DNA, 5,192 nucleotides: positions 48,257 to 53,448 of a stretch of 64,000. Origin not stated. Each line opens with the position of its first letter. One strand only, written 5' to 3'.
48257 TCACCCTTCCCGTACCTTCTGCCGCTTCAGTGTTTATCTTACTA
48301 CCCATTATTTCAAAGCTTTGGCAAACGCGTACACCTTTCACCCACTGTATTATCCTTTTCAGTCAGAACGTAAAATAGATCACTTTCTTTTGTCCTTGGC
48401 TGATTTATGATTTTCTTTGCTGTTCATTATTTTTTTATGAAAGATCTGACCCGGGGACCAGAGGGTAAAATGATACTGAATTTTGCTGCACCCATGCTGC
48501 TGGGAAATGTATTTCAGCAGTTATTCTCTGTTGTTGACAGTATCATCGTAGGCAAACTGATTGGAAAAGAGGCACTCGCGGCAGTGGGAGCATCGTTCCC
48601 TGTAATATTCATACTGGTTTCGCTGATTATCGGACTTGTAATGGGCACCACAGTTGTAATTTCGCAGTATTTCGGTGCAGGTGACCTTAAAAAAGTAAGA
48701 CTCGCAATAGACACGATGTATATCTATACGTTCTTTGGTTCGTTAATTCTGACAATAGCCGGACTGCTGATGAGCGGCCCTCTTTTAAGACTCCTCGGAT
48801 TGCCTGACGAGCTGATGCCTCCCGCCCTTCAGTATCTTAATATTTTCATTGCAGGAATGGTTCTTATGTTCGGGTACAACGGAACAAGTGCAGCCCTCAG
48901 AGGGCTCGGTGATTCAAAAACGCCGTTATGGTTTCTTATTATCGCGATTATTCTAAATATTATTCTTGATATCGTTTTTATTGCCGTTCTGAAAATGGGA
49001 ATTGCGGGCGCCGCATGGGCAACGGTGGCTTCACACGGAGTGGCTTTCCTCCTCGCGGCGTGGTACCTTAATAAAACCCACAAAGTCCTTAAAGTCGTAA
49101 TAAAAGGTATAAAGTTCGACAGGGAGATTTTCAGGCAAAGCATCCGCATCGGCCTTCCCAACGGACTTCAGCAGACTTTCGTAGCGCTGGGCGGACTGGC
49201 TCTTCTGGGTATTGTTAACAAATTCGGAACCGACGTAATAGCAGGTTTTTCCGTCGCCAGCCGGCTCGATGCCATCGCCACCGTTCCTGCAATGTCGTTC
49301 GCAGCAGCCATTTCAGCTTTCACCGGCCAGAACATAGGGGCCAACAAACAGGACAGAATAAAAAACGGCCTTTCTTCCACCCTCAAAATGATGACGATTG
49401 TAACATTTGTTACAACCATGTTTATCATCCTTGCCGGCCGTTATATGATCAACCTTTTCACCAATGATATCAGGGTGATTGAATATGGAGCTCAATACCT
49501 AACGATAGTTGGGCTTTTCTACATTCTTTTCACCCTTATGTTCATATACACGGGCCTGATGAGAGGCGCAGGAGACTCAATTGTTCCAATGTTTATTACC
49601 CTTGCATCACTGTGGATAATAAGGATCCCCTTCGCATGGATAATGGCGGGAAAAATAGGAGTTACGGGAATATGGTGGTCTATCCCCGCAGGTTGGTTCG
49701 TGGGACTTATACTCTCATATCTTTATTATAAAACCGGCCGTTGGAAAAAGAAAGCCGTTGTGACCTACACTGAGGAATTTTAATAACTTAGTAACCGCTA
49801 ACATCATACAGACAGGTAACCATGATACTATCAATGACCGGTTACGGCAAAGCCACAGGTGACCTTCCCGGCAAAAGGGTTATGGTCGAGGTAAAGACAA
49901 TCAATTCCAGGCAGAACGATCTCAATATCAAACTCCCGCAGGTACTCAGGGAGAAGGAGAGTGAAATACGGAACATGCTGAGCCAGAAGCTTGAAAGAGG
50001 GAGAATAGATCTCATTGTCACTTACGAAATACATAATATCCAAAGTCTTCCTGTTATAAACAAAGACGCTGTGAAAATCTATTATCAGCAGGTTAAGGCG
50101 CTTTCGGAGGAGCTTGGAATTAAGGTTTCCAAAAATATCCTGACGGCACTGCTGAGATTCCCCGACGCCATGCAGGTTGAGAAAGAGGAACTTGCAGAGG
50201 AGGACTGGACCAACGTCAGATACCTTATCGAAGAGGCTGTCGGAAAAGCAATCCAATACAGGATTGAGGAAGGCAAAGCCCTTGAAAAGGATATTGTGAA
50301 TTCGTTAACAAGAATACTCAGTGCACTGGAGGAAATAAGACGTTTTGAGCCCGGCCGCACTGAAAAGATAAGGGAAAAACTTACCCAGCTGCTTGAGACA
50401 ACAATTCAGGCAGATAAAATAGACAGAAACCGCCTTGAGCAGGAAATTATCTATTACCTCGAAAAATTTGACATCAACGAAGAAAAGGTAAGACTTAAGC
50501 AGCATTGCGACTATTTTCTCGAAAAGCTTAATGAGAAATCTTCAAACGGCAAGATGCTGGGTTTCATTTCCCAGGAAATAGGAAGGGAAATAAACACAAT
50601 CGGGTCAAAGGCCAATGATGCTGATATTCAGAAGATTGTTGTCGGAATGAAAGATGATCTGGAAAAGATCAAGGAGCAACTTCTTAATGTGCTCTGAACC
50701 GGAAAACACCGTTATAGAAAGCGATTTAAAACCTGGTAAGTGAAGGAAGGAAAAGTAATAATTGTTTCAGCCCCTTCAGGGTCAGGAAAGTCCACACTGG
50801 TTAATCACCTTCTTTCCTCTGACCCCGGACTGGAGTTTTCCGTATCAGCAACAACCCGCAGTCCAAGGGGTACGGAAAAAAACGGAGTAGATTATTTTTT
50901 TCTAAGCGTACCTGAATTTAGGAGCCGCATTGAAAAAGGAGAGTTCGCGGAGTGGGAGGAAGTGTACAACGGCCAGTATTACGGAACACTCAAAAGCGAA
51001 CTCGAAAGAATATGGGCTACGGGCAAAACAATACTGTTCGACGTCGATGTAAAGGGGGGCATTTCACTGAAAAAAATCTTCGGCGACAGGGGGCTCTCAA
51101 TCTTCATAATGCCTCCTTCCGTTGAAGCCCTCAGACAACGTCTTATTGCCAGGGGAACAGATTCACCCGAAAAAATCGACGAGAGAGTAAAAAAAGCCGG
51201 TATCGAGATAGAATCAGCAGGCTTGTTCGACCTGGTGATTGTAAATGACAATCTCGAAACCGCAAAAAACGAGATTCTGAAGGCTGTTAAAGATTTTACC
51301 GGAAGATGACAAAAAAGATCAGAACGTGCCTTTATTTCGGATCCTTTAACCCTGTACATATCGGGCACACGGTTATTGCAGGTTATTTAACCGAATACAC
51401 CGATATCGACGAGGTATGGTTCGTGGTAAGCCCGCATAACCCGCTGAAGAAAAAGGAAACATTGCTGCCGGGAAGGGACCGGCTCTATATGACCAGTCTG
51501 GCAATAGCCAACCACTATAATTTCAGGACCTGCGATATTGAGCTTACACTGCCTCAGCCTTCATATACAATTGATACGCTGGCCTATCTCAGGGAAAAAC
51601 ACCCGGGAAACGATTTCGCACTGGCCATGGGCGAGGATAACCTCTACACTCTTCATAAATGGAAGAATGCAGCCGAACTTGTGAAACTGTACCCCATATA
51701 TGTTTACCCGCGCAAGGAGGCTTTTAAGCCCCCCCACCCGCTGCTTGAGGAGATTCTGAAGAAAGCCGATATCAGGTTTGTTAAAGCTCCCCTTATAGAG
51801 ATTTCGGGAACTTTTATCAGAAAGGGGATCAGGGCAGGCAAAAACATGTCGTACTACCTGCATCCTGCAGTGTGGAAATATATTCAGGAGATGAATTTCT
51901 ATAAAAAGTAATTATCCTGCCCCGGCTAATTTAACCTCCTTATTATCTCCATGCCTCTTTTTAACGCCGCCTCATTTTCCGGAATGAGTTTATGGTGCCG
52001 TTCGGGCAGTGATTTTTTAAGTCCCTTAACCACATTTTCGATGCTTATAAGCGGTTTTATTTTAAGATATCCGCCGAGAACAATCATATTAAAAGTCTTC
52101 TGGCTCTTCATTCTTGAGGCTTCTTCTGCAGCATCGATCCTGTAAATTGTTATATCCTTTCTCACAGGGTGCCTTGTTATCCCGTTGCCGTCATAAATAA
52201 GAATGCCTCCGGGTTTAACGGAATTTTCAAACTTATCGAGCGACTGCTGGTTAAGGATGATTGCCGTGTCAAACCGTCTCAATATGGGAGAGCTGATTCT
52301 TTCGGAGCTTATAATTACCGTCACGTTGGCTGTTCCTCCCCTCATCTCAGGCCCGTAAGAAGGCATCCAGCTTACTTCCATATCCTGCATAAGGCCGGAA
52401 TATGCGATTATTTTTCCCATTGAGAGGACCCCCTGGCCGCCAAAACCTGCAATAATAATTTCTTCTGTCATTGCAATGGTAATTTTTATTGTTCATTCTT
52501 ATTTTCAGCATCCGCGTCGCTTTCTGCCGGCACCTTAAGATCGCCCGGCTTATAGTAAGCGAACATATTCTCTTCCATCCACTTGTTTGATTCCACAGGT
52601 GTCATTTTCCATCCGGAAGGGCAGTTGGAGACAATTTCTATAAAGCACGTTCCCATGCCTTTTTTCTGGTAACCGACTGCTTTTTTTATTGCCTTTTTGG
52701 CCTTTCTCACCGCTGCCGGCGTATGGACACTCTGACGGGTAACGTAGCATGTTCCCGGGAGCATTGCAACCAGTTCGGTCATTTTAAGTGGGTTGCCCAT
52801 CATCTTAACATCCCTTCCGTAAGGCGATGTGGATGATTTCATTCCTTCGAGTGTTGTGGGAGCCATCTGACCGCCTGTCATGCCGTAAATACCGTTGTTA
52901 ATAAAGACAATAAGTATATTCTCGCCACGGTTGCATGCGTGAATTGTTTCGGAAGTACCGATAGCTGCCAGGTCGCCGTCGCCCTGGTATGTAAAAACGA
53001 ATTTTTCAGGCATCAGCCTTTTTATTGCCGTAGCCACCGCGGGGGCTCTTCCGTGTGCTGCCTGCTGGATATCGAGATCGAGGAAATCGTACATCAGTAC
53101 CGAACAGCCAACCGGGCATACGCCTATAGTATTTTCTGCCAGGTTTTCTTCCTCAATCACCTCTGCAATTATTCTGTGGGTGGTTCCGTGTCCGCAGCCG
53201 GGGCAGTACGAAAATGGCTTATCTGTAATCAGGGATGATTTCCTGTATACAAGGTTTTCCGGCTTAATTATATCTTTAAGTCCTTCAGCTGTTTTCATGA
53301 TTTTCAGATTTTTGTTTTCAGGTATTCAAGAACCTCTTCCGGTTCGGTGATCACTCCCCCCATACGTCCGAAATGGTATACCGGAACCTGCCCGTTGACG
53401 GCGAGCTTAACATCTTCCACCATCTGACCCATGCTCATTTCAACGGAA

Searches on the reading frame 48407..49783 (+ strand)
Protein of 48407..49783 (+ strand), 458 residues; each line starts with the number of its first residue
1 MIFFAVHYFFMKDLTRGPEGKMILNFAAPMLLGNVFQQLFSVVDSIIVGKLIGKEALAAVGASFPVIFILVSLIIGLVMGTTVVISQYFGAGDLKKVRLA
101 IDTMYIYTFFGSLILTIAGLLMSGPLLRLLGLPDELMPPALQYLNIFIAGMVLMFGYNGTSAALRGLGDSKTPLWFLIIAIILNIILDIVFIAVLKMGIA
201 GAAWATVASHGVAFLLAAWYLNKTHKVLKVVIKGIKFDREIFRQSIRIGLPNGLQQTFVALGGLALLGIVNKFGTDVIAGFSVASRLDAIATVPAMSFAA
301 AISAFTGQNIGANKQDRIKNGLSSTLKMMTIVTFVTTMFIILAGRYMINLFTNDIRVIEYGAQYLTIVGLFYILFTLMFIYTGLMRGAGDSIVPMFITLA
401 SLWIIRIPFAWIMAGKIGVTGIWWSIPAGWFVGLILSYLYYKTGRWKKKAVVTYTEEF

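Call 22: search_protein_families(library=ncbifam, proteins=[window:48407-49783:+], max_evalue=0.00001)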
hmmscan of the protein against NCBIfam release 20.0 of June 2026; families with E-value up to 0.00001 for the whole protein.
window:48407-49783:+ (458 aa): 12 families
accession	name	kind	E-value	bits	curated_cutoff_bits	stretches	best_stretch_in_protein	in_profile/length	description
TIGR00797.1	matE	subfamily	6e-83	278.9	147.4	1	29-423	1-396/396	MATE family efflux transporter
NF041801.1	MATE_SolL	equivalog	6e-58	196.7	780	1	23-451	22-456/458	solanimycin export family MATE transporter SolL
NF007130.1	PRK09575.1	equivalog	7.7e-30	104.5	445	1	24-429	9-415/435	MATE family efflux transporter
NF000131.1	MATE_multi_MepA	equivalog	1.7e-26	93.5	850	1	16-426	11-419/451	multidrug efflux MATE transporter MepA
NF007562.1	PRK10189.1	equivalog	2.9e-26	92.3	465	1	23-449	29-465/470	EmmdR/YeeO family multidrug/toxin efflux MATE transporter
NF000217.1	MATE_multi_FepA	equivalog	7.3e-21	74.7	900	1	21-432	15-426/443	multidrug efflux MATE transporter FepA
NF052396.1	MATE_WgkD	equivalog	1.6e-20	73.5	510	1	21-392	3-373/428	tryglysin-associated MATE efflux transporter WgkD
NF007690.0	PRK10367.1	equivalog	1e-19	70.8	409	1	20-389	8-378/441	MATE family efflux transporter DinF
NF001214.0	PRK00187.1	equivalog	4.9e-19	68.6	449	1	19-449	8-451/464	NorM family multidrug efflux MATE transporter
NF000263.1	MATE_multi_NorM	equivalog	1e-11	44.9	950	1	21-427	18-431/459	multidrug efflux MATE transporter NorM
TIGR02900.1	spore_V_B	equivalog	4.8e-09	35.5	372.3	1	23-226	227-436/488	stage V sporulation protein B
NF045539.1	MATE_efflux1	equivalog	3.9e-08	32.9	350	1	94-256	71-234/411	MATE family Na+-driven efflux transporter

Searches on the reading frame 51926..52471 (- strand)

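Call 22: search_protein_families(library=ncbifam, proteins=[window:51926-52471:-], max_evalue=0.00001)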
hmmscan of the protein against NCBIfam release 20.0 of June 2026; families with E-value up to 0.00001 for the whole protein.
window:51926-52471:- (181 aa): 18 families
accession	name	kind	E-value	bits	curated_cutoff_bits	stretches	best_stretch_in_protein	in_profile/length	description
NF006323.0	PRK08537.1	equivalog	4.7e-30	104.3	235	1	1-178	1-179/181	2-oxoacid:ferredoxin oxidoreductase subunit gamma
TIGR03710.1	OAFO_sf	subfamily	2.9e-19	69.1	482.75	1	5-178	4-174/561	2-oxoacid:acceptor oxidoreductase subunit alpha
TIGR02175.1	PorC_KorC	subfamily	5e-18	65.5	81.1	1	4-177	3-175/177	2-oxoacid:acceptor oxidoreductase, gamma subunit, pyruvate/2-ketoisovalerate family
NF005324.0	PRK06853.1-4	equivalog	3.7e-15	56.3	222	1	1-178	1-190/196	indolepyruvate oxidoreductase subunit beta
NF006211.0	PRK08338.1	equivalog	5.5e-15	55.3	239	1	5-174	3-165/170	2-oxoacid:ferredoxin oxidoreductase subunit gamma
NF004916.0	PRK06274.1-2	equivalog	1.4e-14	54.6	227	1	1-175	1-174/178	indolepyruvate oxidoreductase subunit beta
NF005325.0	PRK06853.1-5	equivalog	1.9e-13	50.6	230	1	2-103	3-105/192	indolepyruvate oxidoreductase subunit beta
NF006275.0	PRK08441.1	equivalog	1.6e-12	47.4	216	1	3-113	3-116/185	2-oxoglutarate-acceptor oxidoreductase subunit OorC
NF005323.0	PRK06853.1-3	equivalog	2.8e-11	43.7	238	1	4-67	8-69/197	indolepyruvate oxidoreductase subunit beta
NF040683.1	PorC_Meth_Thtga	equivalog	9.6e-11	41.7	270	1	4-179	3-175/177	pyruvate synthase subunit PorC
NF006321.0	PRK08534.1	equivalog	6.1e-10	39.1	225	1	4-177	3-177/181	pyruvate ferredoxin oxidoreductase subunit gamma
NF005327.0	PRK06853.2-1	equivalog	1.3e-09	38.2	242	1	4-64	5-63/194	indolepyruvate oxidoreductase subunit beta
NF005328.0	PRK06853.2-2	equivalog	4.3e-09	36.4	240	1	4-72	5-71/192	indolepyruvate oxidoreductase subunit beta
NF005322.0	PRK06853.1-2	equivalog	2.5e-08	33.9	237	0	4-92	7-96/197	indolepyruvate oxidoreductase subunit beta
NF045762.1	PhenlGlyoxDHPadE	equivalog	1.2e-07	31.8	300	1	4-175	3-177/187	NADH-dependent phenylglyoxylate dehydrogenase subunit gamma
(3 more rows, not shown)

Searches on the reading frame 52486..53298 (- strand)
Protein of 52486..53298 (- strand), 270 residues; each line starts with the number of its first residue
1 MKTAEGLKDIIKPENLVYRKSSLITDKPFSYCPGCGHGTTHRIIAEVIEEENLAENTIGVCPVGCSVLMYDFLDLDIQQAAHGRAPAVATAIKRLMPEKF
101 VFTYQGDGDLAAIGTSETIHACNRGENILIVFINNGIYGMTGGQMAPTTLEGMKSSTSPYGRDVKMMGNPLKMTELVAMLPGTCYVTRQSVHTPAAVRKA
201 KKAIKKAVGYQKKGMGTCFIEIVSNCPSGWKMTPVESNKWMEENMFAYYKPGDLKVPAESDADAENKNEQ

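Call 22: search_protein_families(library=ncbifam, proteins=[window:52486-53298:-], max_evalue=0.00001)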
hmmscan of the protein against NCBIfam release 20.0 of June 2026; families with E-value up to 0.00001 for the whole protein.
window:52486-53298:- (270 aa): 12 families
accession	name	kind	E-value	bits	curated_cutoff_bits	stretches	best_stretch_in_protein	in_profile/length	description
NF007207.0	PRK09628.1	equivalog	2.9e-33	115.7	364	1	26-244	13-225/277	2-oxoglutarate ferredoxin oxidoreductase subunit beta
TIGR02177.1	PorB_KorB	subfamily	8.1e-33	114.1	261.9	1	30-249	2-207/286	2-oxoacid:acceptor oxidoreductase, beta subunit, pyruvate/2-ketoisovalerate family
NF008820.0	PRK11866.1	equivalog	7.4e-32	110.9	402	1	25-228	11-203/287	2-oxoacid ferredoxin oxidoreductase subunit beta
NF008821.0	PRK11869.1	equivalog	1.7e-30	105.9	438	1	26-246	11-217/286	2-oxoacid ferredoxin oxidoreductase subunit beta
NF041171.1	Oxoac_fdxbeta_Archa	equivalog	3.8e-28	98.6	423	1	30-255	4-215/296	2-oxoacid:ferredoxin oxidoreductase subunit beta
NF008819.1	PRK11865.1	equivalog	3e-19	69.4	405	1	30-236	19-222/300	pyruvate synthase subunit PorB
NF008818.0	PRK11864.1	subfamily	1.9e-17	63.3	405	1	31-236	20-218/300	3-methyl-2-oxobutanoate dehydrogenase subunit beta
NF045766.1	PhenlGlyoxDHPadI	equivalog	1.6e-11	43.7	700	1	100-235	233-363/443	NADH-dependent phenylglyoxylate dehydrogenase subunit beta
NF045792.1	OxalOxredbeta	equivalog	1.7e-10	40.4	590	1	101-234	104-233/311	oxalate oxidoreductase subunit beta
TIGR03336.1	IOR_alpha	equivalog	1.3e-08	33.6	650.9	1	21-154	348-477/595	indolepyruvate ferredoxin oxidoreductase subunit alpha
NF004813.0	PRK06163.1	equivalog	1.3e-07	31.5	240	1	85-149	62-126/202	hypothetical protein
TIGR03846.1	sulfopy_beta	equivalog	9.2e-07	28.9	221.5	1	81-149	43-111/182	sulfopyruvate decarboxylase subunit beta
